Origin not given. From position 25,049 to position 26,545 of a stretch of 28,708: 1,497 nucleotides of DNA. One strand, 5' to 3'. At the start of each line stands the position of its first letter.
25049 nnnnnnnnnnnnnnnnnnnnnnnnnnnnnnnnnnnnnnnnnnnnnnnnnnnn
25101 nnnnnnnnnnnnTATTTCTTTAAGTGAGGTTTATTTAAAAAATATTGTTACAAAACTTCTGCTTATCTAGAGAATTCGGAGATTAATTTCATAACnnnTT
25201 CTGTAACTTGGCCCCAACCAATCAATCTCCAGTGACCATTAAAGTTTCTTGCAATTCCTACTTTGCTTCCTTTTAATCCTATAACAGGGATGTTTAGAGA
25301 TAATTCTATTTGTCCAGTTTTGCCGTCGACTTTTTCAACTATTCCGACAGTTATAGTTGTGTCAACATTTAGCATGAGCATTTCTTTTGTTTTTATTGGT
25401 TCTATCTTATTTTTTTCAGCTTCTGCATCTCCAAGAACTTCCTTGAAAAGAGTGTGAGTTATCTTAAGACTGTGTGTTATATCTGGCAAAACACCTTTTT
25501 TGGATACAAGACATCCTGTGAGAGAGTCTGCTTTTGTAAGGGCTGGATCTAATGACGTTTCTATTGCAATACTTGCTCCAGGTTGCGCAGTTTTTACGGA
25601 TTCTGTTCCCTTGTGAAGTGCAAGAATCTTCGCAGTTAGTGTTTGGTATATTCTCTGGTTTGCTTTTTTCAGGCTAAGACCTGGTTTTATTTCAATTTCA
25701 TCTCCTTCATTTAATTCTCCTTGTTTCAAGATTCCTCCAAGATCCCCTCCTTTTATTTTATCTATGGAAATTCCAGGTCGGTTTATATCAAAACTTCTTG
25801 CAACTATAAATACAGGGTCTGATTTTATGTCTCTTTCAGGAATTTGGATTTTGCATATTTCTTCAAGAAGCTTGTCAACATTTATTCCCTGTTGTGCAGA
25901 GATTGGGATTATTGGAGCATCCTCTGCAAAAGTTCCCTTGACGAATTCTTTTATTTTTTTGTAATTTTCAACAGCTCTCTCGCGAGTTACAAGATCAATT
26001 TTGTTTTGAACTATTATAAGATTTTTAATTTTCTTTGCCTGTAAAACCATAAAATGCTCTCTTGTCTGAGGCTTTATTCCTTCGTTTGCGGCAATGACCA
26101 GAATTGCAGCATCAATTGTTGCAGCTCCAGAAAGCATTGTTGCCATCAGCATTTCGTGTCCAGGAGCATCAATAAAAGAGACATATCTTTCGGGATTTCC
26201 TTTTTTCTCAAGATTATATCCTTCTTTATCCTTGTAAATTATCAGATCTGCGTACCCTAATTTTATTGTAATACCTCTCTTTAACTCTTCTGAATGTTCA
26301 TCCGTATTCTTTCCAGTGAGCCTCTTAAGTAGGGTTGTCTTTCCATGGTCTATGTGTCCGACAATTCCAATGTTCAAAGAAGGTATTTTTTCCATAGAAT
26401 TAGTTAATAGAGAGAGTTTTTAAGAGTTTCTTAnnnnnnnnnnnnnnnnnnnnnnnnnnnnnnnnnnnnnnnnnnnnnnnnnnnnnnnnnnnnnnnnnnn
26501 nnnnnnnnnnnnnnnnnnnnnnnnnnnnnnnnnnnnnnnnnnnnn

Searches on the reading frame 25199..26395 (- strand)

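Call 70: search_protein_families(library=pfam, proteins=[window:25199-26395:-], max_evalue=0.001)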
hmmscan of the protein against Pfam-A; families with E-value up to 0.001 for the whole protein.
window:25199-26395:- (399 aa): 6 families
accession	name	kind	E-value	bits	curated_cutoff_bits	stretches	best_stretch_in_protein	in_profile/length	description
PF00009.33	GTP_EFTU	-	1e-38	133.2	26.5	1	6-182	3-184/188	Elongation factor Tu GTP binding domain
PF09173.17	eIF2_C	-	4.8e-24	84.8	22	1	309-397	2-86/86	Initiation factor eIF2 gamma, C terminal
PF01926.29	MMR_HSR1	-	2.1e-08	34.7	21.9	1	9-132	2-113/113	50S ribosome-binding GTPase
PF03193.22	RsgA_GTPase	-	1.4e-07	31.9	30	1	91-180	20-104/174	RsgA GTPase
PF16897.10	MMR_HSR1_Xtn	-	2.5e-05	24.6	35.2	1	120-181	52-101/106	C-terminal region of MMR_HSR1 domain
PF02421.24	FeoB_N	-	0.00093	19.2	27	0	111-180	92-156/156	Ferrous iron transport protein B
